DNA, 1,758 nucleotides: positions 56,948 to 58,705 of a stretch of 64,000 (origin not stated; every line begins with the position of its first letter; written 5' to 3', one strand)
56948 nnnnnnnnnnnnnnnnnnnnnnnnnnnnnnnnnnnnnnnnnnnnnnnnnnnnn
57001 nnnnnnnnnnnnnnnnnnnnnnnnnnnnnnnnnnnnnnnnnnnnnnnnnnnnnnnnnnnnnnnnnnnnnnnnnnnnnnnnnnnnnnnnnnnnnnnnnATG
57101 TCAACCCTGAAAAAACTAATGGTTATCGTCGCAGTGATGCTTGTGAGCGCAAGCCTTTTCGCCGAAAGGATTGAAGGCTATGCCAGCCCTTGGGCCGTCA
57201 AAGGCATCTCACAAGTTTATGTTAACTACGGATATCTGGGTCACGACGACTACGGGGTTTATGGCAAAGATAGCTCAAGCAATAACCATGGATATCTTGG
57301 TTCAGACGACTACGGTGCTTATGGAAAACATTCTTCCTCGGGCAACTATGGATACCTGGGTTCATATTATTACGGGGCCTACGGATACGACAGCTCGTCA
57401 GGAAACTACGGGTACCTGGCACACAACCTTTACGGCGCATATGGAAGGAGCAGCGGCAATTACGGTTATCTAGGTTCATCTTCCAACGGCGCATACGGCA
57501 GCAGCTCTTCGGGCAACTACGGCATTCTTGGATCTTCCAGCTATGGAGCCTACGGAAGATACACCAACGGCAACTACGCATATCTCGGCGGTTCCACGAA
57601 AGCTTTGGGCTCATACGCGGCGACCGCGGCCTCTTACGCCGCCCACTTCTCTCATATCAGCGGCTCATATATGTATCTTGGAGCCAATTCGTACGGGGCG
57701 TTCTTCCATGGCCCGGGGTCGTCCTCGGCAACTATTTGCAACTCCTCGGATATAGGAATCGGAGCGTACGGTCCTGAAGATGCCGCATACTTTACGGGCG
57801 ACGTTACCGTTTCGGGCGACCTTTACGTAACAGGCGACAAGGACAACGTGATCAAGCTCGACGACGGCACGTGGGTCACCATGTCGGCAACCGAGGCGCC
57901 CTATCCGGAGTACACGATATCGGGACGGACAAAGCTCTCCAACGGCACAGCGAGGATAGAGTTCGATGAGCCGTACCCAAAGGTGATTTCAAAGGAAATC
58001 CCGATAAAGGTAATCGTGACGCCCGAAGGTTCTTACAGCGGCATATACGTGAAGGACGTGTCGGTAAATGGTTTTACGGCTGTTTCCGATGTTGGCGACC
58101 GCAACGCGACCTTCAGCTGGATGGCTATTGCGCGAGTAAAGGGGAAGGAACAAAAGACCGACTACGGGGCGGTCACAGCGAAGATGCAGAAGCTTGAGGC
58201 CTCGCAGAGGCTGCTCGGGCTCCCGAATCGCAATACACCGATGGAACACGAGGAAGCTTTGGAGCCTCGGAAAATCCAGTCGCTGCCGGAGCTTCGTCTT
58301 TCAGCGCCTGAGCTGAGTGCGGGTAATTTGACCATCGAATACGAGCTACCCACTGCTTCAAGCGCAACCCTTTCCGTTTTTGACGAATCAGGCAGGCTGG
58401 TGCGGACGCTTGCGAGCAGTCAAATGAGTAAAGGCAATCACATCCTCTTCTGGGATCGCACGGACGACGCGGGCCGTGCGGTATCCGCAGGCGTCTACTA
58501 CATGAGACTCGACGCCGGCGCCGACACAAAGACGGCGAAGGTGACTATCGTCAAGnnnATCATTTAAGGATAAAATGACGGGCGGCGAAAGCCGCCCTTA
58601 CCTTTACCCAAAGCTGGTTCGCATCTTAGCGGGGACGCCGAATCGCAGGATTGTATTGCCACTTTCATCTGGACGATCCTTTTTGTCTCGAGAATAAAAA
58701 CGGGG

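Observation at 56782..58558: Novel Gly/Tyr-rich tandem-repeat T9SS cargo protein with a long structured 5' leader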

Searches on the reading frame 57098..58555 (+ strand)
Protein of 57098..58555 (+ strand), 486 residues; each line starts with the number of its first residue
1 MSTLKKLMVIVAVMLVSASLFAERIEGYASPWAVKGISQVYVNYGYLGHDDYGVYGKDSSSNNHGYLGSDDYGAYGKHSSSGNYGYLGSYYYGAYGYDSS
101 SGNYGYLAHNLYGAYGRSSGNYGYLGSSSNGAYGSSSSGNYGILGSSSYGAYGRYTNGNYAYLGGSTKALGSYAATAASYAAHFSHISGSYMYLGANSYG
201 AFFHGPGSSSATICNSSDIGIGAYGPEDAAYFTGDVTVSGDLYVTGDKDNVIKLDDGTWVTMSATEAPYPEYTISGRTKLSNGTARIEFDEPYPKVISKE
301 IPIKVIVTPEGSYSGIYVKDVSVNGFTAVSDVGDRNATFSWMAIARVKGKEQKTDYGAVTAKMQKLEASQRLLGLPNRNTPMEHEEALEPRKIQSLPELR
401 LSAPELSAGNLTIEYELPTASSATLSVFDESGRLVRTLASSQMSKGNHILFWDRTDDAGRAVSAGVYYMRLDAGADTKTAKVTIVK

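Call 7: search_protein_families(library=pfam, proteins=[window:57098-58555:+], max_evalue=1)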
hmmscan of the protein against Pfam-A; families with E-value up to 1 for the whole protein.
window:57098-58555:+ (486 aa): 3 families
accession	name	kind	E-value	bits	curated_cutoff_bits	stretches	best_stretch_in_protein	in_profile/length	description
PF13860.13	FlgD_ig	-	9.1e-11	42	27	1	409-473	10-75/79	FlgD Ig-like domain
PF18962.6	Por_Secre_tail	-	0.013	16.2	27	1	408-484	7-75/75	Secretion system C-terminal sorting domain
PF10029.15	DUF2271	-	0.052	13.7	27.3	1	435-482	64-111/136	Predicted periplasmic protein (DUF2271)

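Call 8: search_protein_families(library=ncbifam, proteins=[window:57098-58555:+], max_evalue=1)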
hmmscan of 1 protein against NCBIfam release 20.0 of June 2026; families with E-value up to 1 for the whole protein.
window:57098-58555:+ (486 aa): 10 families
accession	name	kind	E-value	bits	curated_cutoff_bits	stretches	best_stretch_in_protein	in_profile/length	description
NF005176.1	PRK06655.1-1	equivalog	1.6e-08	34.8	230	1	414-483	91-159/197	flagellar hook assembly protein FlgD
NF009276.0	PRK12633.1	equivalog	1.5e-06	28.1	383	1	420-482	128-191/234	flagellar basal body rod modification protein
TIGR04183.1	Por_Secre_tail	domain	1.8e-05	24.6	23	1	409-484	7-71/72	T9SS type A sorting domain-containing protein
NF033707.1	T9SS_sortase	equivalog_domain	0.0042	14.8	420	1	422-479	1024-1083/1095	type IX secretion system sortase PorU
NF052228.1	T9SS_PorZ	equivalog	0.0065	14.9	260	1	423-486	697-757/757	type IX secretion system anionic LPS delivery protein PorZ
NF053608.1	Lsa66_OmpA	equivalog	0.01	14.3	700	1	427-480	183-235/581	fibronectin-binding adhesin Lsa66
NF009452.0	PRK12812.1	equivalog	0.02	14.1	258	1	422-470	153-203/289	flagellar basal body rod modification protein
NF004496.1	PRK05842.1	equivalog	0.043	13.1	250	1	423-480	168-227/271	flagellar hook assembly protein FlgD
NF009277.0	PRK12634.1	equivalog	0.059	13.4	333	1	419-480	120-180/221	flagellar basal body rod modification protein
NF009453.0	PRK12813.1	equivalog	0.09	12.3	264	1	419-479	122-179/223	flagellar basal body rod modification protein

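Call 10: find_homologous_proteins(query=window:57098-58555:+)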
Query window:57098-58555:+ (486 aa): 142 proteins with E <= 0.001 among 8000 candidates; the best 120 are listed.
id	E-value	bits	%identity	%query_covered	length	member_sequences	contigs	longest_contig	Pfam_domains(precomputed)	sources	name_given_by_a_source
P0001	3.3e-248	842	100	80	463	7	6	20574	-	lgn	-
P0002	5.9e-190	650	56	100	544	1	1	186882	PF13860.13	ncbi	-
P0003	1.2e-181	623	62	100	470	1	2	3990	PF13860.13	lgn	-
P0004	8.0e-161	554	56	100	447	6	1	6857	PF13860.13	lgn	-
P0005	5.9e-131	456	58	81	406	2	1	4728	PF13860.13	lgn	-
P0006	6.5e-99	350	50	73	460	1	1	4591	-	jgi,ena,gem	-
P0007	4.1e-63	232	36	79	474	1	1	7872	-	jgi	jgi:hypothetical protein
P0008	9.9e-43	165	41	35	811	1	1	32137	-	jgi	jgi:hypothetical protein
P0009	2.8e-42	163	46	37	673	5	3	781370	-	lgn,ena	-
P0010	5.8e-37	146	30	71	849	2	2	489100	PF13884.12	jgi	jgi:hypothetical protein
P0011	7.9e-37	145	46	28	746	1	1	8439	-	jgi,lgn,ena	-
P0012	8.3e-36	142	34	59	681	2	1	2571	PF13884.12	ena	-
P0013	5.6e-30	123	44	31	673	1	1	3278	-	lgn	-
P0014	3.1e-29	120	44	39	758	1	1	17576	-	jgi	jgi:hypothetical protein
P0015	7.7e-26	109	43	38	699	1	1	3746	-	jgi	jgi:hypothetical protein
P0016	1.3e-24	105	62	22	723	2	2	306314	-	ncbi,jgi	-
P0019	3.1e-22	97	39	40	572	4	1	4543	PF13884.12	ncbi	-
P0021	1.5e-21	95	29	75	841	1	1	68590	-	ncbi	-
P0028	5.8e-18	83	44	31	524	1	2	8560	-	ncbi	-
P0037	1.4e-16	79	34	60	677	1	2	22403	-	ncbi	-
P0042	1.4e-15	75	39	46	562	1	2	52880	-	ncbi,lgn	-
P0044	4.7e-15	74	40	19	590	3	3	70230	-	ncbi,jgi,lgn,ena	-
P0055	1.2e-13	69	51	33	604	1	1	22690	-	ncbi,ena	-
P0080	4.3e-10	57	30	64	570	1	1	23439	-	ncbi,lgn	-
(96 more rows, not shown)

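Call 16: find_encoding_contigs(protein=P0002, flank=6000, max_places=3)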
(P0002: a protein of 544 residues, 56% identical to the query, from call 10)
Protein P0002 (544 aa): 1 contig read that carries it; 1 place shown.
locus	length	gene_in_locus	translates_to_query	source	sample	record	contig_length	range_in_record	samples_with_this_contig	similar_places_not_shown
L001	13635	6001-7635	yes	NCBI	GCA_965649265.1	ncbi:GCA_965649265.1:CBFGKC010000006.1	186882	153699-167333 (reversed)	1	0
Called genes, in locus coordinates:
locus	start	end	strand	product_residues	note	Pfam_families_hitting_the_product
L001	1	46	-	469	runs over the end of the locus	PF06739:SBBP (faint)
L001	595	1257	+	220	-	PF03544:TonB_C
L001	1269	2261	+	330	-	PF20208:ARPP-1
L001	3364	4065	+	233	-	-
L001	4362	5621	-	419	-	PF04165:DUF401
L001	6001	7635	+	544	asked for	PF13860:FlgD_ig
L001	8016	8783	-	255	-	PF00005:ABC_tran, PF13304:AAA_21 (faint)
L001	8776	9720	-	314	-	PF01032:FecCD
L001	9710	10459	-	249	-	PF01497:Peripla_BP_2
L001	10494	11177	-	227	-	PF04191:PEMT (weak)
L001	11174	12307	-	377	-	-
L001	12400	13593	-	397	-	PF13360:PQQ_2 (faint)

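Call 17: find_encoding_contigs(protein=P0003, flank=6000, max_places=3)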
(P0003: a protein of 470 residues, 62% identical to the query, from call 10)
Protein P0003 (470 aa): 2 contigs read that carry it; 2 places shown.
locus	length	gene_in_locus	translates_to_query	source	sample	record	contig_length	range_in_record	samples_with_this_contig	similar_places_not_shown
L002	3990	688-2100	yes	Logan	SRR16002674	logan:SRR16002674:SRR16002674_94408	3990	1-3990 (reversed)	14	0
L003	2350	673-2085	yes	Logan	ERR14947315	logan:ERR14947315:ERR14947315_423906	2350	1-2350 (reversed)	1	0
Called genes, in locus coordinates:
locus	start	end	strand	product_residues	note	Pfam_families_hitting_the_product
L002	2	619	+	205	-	?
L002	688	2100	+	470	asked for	PF13860:FlgD_ig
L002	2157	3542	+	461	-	PF13360:PQQ_2 (faint), PF06739:SBBP (faint)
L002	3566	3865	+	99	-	-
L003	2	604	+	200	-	?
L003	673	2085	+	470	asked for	PF13860:FlgD_ig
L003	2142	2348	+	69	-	?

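Call 18: find_encoding_contigs(protein=P0004, flank=6000, max_places=3)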
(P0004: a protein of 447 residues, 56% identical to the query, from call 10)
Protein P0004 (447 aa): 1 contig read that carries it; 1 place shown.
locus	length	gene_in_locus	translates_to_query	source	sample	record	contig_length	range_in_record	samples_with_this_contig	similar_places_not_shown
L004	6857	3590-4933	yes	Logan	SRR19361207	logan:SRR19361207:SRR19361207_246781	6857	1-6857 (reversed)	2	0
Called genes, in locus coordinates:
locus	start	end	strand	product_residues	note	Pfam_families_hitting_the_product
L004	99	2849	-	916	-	PF00082:Peptidase_S8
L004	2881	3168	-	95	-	-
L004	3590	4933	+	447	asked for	PF13860:FlgD_ig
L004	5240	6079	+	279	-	-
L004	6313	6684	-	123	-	PF07366:SnoaL (weak), PF14534:DUF4440, PF12680:SnoaL_2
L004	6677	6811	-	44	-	-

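Call 24: search_solved_structures(query=A2, max_evalue=1)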
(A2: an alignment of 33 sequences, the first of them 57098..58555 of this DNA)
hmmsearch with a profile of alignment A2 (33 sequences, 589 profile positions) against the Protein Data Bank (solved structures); distinct sequences matched with E-value up to 1: 1.
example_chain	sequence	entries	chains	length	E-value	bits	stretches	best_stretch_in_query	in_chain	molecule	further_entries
9hcj_00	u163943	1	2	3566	0.00089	21.2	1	253-338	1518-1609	RanBP2-type zinc finger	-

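Call 27: find_related_loci(query=A3, collection=genome_contigs, flank=3000)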
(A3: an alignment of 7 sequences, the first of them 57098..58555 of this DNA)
Query A3 (486 aa) in genome_contigs; peptide patterns used: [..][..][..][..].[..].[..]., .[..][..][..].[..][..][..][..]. (x = any residue, [..] = any of these).
87 stretches matched a pattern; 1 encode a relative of the query (tblastn E <= 1e-3); 1 distinct loci.
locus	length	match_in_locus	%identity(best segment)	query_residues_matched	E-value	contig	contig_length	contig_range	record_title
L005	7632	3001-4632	56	1-486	6e-176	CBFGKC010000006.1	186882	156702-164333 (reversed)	MAG: candidate division WOR-3 bacterium isolate V_C2H3O2Na_Bin.72.optimized.1 genome assembly, contig: NODE_6_length_186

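Call 31: predict_structure(alignment_id=A2)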
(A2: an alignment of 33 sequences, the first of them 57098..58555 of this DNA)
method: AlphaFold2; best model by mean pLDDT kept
length: 486 residues; sequences in the alignment: 33
mean_pLDDT: 78.3   pTM: 0.36
mean pLDDT of the five models: 78.3, 75.9, 75.5, 74.9, 70.7
residues with pLDDT >= 90: 151; 70-90: 207; 50-70: 69; < 50: 59
segments of 3 or more residues with pLDDT < 50: 167-177, 215-231, 233-237, 376-395
pLDDT, mean of each block of 10 residues (from residue 1): 81 75 63 85 88 91 92 91 88 86 85 83 81 86 84 89 62 47 85 72 68 46 44 47 56 80 72 93 96 93 93 88 96 92 91 62 65 51 35 59 78 90 93 91 91 94 92 89 81
secondary structure, 60 per line:
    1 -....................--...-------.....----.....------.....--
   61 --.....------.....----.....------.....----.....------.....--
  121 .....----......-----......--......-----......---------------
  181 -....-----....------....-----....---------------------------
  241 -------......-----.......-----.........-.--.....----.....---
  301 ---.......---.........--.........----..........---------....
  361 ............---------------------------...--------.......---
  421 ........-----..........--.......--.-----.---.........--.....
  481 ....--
elements in order: H2-21 E24-26 E34-38 E43-47 E54-58 E63-67 E74-78 E83-87 E94-98 E103-107 E114-118 E121-125 E130-135 E141-146 E149-154 E160-165 E182-185 E191-194 E201-204 E210-213 E248-253 E259-265 E271-279 E284-288 H293-296 E304-310 E314-322 E325-333 E338-347 H357-372 E400-402 E411-417 E421-428 E434-443 E446-452 E465-473 E476-484

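Call 34: fold_search(model_id=the predicted structure, library=pdb)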
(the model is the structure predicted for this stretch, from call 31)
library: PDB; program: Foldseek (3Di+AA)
matches with E <= 10: 1283; with E <= 0.001: 6
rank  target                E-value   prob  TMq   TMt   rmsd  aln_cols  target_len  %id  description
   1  8jmw_A                1.9e-05  1.00  0.16  0.15  15.4       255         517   12  Fibril form of serine peptidase Vpr (released 2023-12-06)
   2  5m11                  4.0e-04  0.97  0.14  0.10  30.7       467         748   10  Structural and functional probing of PorZ, an essential bacterial surface component of the type-IX secretion system of h (released 2016-11-09)
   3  4es9_C                4.8e-04  1.00  0.14  0.21  21.4       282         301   10  Crystal Structure of the adhesin domain of Epf from Streptococcus pyogenes in P21 (released 2012-09-19)
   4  4v10_MODEL_1_A        5.6e-04  0.99  0.13  0.24  17.5       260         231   10  Skelemin Association with alpha2b,beta3 Integrin: A Structural Model (released 2014-10-08)
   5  4es9_B                6.4e-04  0.99  0.14  0.21  21.3       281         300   10  Crystal Structure of the adhesin domain of Epf from Streptococcus pyogenes in P21 (released 2012-09-19)
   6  4es9_D                7.1e-04  1.00  0.14  0.21  21.4       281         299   10  Crystal Structure of the adhesin domain of Epf from Streptococcus pyogenes in P21 (released 2012-09-19)
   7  4es8_B                1.2e-03  0.99  0.14  0.21  21.6       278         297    9  Crystal Structure of the adhesin domain of Epf from Streptococcus pyogenes in P212121 (released 2012-09-19)
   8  1xf1_A                1.3e-03  1.00  0.14  0.08   2.9        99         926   19  Structure of C5a peptidase- a key virulence factor from Streptococcus (released 2005-11-22)
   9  6cl5_A                1.3e-03  0.90  0.13  0.16  38.8       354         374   13  Structure of P. aeruginosa R1 pyocin fiber PALES_06171 comprising C-terminal residues 323-701 (released 2018-06-27)
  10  3rbs                  2.1e-03  0.99  0.15  0.30  16.8       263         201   12  Crystal structure of the myomesin domains 10 and 11 (released 2012-03-07)
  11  7eha_C                2.2e-03  1.00  0.12  0.31  14.9       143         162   18  Crystal structure of the flagellar hook cap from Salmonella enterica serovar Typhimurium (released 2021-11-24)
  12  7bhq_D                2.3e-03  1.00  0.13  0.27  18.3       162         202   18  In situ assembled Salmonella FlgD hook cap complex (released 2021-05-05)
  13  6c29_A                2.3e-03  0.96  0.14  0.24  24.9       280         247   10  Crystal structure of the N-terminal periplasmic domain of ScsB from Proteus mirabilis (released 2018-03-07)
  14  9m0e_A                2.5e-03  0.99  0.15  0.08  19.2       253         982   11  Enhancing the synthesis efficiency of galacto-oligosaccharides of a beta-galactosidase from Paenibacillus barengoltzii (released 2025-04-23)
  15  6mvg_C                2.7e-03  0.92  0.13  0.11  20.6       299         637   11  Crystal structure of FMN-binding beta-glucuronidase from Ruminococcus gnavus (released 2019-01-30)
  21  6za2_A                4.2e-03  0.99  0.16  0.08  25.4       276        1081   12  Crystal structure of dimeric latent PorU from Porphyromonas gingivalis (released 2021-09-29)
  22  6za2_B                4.4e-03  0.95  0.16  0.08  24.1       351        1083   11  Crystal structure of dimeric latent PorU from Porphyromonas gingivalis (released 2021-09-29)
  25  7pq4_MODEL_1_A        5.1e-03  1.00  0.12  0.50   8.9       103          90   18  NMR Structure of RgpB C-terminal Domain (released 2022-09-28)
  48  5ag8_A                1.1e-02  0.97  0.11  0.32  24.9       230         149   14  CRYSTAL STRUCTURE OF A MUTANT (665I6H) OF THE C-TERMINAL DOMAIN OF RGPB (released 2016-04-06)
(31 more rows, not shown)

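Call 39: find_related_loci(query=A3, collection=metagenome_contigs, flank=2500)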
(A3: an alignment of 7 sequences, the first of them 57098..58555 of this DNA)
Query A3 (486 aa) in metagenome_contigs; peptide patterns used: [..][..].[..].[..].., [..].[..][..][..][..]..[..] (x = any residue, [..] = any of these).
220 stretches matched a pattern; 3 encode a relative of the query (tblastn E <= 1e-3); 3 distinct loci.
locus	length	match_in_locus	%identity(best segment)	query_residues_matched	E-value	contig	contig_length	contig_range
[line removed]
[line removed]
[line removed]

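Call 40: find_encoding_contigs(protein=P0001, flank=3000, max_places=8)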
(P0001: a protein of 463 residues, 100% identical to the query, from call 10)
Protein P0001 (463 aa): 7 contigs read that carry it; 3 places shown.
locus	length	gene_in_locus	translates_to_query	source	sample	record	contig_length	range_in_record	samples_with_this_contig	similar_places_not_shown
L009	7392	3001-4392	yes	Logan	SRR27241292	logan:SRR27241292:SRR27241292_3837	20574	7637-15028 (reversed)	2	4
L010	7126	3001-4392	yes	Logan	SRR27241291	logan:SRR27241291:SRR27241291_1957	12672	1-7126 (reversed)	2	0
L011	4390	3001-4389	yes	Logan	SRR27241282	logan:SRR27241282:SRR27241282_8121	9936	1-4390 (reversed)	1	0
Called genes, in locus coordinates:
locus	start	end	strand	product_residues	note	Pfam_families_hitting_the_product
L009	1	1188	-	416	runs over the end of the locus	PF02646:RmuC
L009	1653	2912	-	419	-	PF04165:DUF401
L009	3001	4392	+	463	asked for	-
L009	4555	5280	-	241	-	-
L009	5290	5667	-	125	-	PF00436:SSB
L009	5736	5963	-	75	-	-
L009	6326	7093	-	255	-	PF00005:ABC_tran, PF13401:AAA_22 (faint), PF13304:AAA_21 (faint)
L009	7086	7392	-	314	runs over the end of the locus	PF01032:FecCD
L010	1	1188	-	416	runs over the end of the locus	PF02646:RmuC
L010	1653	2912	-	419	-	PF04165:DUF401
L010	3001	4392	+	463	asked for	-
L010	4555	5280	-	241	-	-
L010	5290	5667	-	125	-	PF00436:SSB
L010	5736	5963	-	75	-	-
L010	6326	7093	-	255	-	PF13191:AAA_16 (weak), PF00005:ABC_tran, PF13401:AAA_22 (faint), PF13304:AAA_21 (faint)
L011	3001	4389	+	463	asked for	?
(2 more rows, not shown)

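Call 41: find_encoding_contigs(protein=P0005, flank=3000, max_places=4)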
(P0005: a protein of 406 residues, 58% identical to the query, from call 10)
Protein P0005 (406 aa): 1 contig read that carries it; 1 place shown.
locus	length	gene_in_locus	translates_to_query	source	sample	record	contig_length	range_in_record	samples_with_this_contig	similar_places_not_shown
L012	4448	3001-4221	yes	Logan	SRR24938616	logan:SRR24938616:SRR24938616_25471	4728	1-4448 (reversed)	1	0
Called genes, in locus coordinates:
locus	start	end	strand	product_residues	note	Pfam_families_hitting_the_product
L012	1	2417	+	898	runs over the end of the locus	?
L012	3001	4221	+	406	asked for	PF13860:FlgD_ig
